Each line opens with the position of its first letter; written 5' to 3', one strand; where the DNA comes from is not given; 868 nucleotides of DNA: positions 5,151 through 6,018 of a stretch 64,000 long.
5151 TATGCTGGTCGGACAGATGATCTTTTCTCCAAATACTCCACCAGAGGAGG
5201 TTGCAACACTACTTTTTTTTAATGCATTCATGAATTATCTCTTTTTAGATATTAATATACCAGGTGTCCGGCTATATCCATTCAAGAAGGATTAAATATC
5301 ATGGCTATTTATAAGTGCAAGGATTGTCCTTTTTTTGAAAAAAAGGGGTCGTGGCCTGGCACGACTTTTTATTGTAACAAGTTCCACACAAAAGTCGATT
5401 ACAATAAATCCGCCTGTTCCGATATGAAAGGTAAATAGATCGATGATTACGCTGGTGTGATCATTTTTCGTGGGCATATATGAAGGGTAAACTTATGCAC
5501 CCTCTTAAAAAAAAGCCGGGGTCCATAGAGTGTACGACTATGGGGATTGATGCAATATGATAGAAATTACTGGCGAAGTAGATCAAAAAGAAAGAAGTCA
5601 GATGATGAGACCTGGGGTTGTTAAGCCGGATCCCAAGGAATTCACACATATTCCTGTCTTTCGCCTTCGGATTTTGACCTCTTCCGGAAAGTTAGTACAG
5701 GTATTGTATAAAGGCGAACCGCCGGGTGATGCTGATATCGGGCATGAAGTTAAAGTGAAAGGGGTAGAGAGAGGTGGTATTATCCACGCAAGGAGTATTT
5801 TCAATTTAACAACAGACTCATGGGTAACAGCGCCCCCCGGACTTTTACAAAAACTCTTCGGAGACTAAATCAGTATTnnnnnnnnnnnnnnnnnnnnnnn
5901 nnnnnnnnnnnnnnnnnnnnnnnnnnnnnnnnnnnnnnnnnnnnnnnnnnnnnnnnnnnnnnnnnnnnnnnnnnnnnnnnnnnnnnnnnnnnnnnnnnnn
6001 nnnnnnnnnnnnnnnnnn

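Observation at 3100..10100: AT-rich islet of minigenes (three zinc-ribbon mini-proteins) feeding into a 1071-aa HerA/FtsK-like ATPase with a Cys-rich tail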

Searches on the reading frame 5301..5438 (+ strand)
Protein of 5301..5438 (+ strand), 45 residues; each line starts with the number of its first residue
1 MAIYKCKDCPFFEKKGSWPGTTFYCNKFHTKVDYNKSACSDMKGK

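Call 5: search_protein_families(library=pfam, proteins=[window:5301-5438:+], max_evalue=0.1)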
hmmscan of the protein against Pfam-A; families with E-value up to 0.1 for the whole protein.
window:5301-5438:+ (45 aa): 0 families

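Call 37: find_related_loci(query=A3, collection=metagenome_contigs, flank=6000)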
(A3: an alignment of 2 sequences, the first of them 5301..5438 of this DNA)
Query A3 (45 aa) in metagenome_contigs; peptide patterns used: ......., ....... (x = any residue, [..] = any of these).
354 stretches matched a pattern; 1 encode a relative of the query (tblastn E <= 1e-3); 1 distinct loci.
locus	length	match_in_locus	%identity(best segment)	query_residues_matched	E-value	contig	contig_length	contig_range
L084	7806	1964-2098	91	1-45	5e-26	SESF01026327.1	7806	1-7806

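Call 74: find_homologous_proteins(query=window:5301-5438:+, max_evalue=0.01)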
Query window:5301-5438:+ (45 aa): 3 proteins with E <= 0.01 among 3 candidates.
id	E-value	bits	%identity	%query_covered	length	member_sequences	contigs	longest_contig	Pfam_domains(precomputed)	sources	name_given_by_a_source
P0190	8.9e-22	93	91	100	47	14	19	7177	-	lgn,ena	-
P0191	6.8e-21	90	89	100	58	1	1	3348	-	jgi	jgi:hypothetical protein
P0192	1.8e-14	70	71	100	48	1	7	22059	-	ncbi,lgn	ncbi:MAG: hypothetical protein WA124_13400 [Smithella sp.]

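Call 75: search_protein_families(library=phrogs, proteins=[window:5301-5438:+], max_evalue=0.01)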
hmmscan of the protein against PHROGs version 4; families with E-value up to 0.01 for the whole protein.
window:5301-5438:+ (45 aa): 0 families

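Call 76: find_encoding_contigs(protein=P0192, flank=10000, max_places=3)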
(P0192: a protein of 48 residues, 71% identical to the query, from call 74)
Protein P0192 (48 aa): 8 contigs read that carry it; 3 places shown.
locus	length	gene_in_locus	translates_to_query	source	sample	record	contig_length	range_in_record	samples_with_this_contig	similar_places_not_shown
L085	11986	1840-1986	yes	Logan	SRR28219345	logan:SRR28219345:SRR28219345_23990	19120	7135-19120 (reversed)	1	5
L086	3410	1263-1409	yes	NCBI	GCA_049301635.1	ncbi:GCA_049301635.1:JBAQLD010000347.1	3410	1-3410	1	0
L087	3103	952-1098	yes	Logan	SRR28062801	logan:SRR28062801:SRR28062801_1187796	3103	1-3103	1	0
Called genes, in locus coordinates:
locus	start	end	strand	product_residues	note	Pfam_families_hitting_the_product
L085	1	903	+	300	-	?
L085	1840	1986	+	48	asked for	-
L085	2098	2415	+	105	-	-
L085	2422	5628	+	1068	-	PF01935:DUF87 (weak), PF04851:ResIII (faint)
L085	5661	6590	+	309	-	-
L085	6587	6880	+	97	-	-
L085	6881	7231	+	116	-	-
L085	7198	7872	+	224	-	PF08551:DUF1751, PF01694:Rhomboid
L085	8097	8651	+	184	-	PF02342:TerD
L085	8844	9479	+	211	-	PF02342:TerD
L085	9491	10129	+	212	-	PF00092:VWA, PF13519:VWA_2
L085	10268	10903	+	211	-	PF00092:VWA, PF13519:VWA_2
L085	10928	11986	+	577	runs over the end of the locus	PF13672:PP2C_2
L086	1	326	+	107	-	PF01610:DDE_Tnp_ISL3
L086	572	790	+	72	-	-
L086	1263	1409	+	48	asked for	-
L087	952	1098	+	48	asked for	-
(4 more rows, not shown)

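Call 77: find_encoding_contigs(protein=P0190, flank=6000, max_places=4)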
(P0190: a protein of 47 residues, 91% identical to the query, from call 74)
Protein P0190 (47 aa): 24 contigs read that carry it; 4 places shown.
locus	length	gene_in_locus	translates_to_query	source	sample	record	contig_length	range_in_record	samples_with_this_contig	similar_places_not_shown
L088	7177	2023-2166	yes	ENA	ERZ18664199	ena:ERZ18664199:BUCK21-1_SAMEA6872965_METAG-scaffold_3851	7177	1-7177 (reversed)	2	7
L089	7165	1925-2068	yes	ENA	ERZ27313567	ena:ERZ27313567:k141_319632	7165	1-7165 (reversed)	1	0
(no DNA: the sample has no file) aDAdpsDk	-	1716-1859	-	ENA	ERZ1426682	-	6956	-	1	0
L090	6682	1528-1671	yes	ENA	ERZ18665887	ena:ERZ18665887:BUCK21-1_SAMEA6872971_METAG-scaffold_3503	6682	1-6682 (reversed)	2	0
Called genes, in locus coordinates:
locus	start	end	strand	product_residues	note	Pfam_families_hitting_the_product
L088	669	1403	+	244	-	PF13672:PP2C_2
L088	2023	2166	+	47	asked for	-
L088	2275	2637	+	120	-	-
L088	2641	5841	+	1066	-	PF01935:DUF87 (faint)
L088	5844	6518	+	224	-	-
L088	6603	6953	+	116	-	-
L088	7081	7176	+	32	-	?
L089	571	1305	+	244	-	PF13672:PP2C_2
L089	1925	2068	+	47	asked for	-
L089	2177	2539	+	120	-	-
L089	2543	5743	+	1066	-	PF01935:DUF87 (faint)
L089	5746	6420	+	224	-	-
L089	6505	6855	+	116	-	-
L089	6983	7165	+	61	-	?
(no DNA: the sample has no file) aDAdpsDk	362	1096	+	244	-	PF13672:PP2C_2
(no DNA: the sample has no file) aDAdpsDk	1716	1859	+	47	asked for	-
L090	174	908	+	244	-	PF13672:PP2C_2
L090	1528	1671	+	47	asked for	-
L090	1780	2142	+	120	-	-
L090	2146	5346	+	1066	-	PF01935:DUF87 (faint)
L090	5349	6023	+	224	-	-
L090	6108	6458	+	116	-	-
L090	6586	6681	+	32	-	?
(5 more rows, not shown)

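Call 85: search_protein_families(library=pfam, proteins=[L085:6587-6880:+], max_evalue=0.01)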
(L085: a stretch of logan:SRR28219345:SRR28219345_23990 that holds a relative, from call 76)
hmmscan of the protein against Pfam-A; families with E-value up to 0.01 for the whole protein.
L085:6587-6880:+ (97 aa): 0 families

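Call 90: search_protein_families(library=pfam, proteins=[L084:5779-6453:+], max_evalue=0.1)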
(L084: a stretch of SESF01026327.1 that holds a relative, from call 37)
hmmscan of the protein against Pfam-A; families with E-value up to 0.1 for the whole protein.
L084:5779-6453:+ (224 aa): 0 families

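Call 105: search_protein_families(library=ncbifam, proteins=[window:5301-5438:+, L085:6587-6880:+], max_evalue=0.05)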
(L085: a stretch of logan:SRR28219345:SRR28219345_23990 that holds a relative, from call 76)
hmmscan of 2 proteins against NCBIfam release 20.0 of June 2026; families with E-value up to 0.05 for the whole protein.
window:5301-5438:+ (45 aa): 0 families

L085:6587-6880:+ (97 aa): 0 families

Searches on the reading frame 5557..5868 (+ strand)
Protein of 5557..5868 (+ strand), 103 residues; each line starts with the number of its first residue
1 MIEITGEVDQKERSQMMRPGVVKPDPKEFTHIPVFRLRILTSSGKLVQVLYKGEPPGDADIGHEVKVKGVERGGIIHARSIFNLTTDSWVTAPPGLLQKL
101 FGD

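Call 5: search_protein_families(library=pfam, proteins=[window:5557-5868:+], max_evalue=0.1)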
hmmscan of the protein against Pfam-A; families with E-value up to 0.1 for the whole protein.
window:5557-5868:+ (103 aa): 0 families

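Call 6: search_protein_families(library=padloc, proteins=[window:5557-5868:+], max_evalue=0.01)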
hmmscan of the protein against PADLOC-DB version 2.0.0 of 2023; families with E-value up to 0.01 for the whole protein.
window:5557-5868:+ (103 aa): 0 families

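Call 31: find_homologous_proteins(query=window:5557-5868:+)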
Query window:5557-5868:+ (103 aa): 69 proteins with E <= 0.001 among 69 candidates.
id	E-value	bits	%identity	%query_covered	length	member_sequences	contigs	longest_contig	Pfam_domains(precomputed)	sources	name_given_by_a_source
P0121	4.3e-62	225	100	100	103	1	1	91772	-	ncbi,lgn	-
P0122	1.6e-53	197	84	100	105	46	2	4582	-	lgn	-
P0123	6.3e-53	195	84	100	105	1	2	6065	-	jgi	jgi:hypothetical protein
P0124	1.1e-52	194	82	100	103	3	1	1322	-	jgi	jgi:hypothetical protein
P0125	1.5e-52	194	84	99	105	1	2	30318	-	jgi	jgi:hypothetical protein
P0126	1.7e-52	194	83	100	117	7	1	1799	-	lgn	-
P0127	1.7e-52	194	83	99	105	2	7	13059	-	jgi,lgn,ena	-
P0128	3.8e-52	193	83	100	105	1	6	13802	-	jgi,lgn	-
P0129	8.4e-52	192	83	100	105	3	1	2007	-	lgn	-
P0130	1.1e-51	191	81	100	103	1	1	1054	-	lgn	-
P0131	1.7e-51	191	80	100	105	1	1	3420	-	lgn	-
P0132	2.0e-51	190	82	99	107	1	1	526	-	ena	-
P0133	2.3e-51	190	82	99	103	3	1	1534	-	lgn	-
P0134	2.5e-51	190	83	99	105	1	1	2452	-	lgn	-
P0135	3.1e-51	190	81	100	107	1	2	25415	-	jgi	jgi:hypothetical protein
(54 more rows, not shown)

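Call 59: predict_structure(alignment_id=A4)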
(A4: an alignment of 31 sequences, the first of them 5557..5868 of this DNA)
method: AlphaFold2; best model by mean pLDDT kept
length: 103 residues; sequences in the alignment: 31
mean_pLDDT: 89.3   pTM: 0.77
mean pLDDT of the five models: 89.3, 88.8, 87.3, 84.6, 82.7
residues with pLDDT >= 90: 67; 70-90: 26; 50-70: 9; < 50: 1
segments of 3 or more residues with pLDDT < 50: none
pLDDT, mean of each block of 10 residues (from residue 1): 97 88 73 94 97 90 98 95 97 73 57
secondary structure, 60 per line:
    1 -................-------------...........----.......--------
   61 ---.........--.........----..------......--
elements in order: E2-17 E31-41 E46-52 E64-72 E75-83 H96-101

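Call 75: search_protein_families(library=phrogs, proteins=[window:5557-5868:+], max_evalue=0.01)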
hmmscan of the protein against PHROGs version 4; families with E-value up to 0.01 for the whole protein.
window:5557-5868:+ (103 aa): 0 families

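Call 100: search_protein_representatives(alignment_id=A4)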
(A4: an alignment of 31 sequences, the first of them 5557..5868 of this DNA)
Query: 31 sequences, 111 profile positions. Proteins with E-value up to 0.001 (for the whole library): 28; up to 1e-10: 12; up to 1e-30: 2. The best 28 are listed.
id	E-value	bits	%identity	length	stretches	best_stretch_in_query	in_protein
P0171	4.6e-53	194.0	-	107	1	2-107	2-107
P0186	5.5e-32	126.2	-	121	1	3-84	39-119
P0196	3.8e-29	117.0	-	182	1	3-95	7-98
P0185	7.7e-25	103.2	-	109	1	3-84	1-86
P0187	1.3e-21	92.8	-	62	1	3-57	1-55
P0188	2.3e-18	82.3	-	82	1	2-59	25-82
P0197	4.6e-17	78.1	-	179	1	6-96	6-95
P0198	7.6e-14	67.8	-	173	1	3-95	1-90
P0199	1.7e-13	66.6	-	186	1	3-94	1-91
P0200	2.2e-12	63.1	-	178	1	3-94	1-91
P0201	4.8e-12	62.0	-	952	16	48-77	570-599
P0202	1.5e-11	60.3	-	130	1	33-103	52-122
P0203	1.7e-10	57.0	-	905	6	40-84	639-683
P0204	7.1e-09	51.8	-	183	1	3-87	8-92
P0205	2.4e-08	50.1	-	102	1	31-94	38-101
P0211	6.5e-05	39.0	-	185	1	28-99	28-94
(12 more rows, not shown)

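Call 105: search_protein_families(library=ncbifam, proteins=[P0196, P0199, P0211, window:5557-5868:+], max_evalue=0.05)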
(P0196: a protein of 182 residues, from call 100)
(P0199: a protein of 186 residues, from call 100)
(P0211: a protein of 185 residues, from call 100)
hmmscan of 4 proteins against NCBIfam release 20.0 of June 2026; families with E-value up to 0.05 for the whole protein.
P0196 (182 aa): 1 family
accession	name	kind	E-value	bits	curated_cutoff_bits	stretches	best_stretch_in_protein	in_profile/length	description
NF041770.1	CFI_box_CTERM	domain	3.8e-20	71.5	40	1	102-167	1-66/69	CFI-box-CTERM domain-containing protein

P0199 (186 aa): 1 family
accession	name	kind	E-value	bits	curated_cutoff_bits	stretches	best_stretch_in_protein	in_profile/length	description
NF041770.1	CFI_box_CTERM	domain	1.3e-23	82.6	40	1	97-159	1-63/69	CFI-box-CTERM domain-containing protein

P0211 (185 aa): 2 families
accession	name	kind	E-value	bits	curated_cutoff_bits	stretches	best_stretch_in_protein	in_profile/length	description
NF041770.1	CFI_box_CTERM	domain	4.6e-22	77.6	40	1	96-161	1-66/69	CFI-box-CTERM domain-containing protein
NF009727.0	PRK13254.1-1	equivalog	0.012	15.4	126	1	33-77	73-117/144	cytochrome c maturation protein CcmE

window:5557-5868:+ (103 aa): 0 families
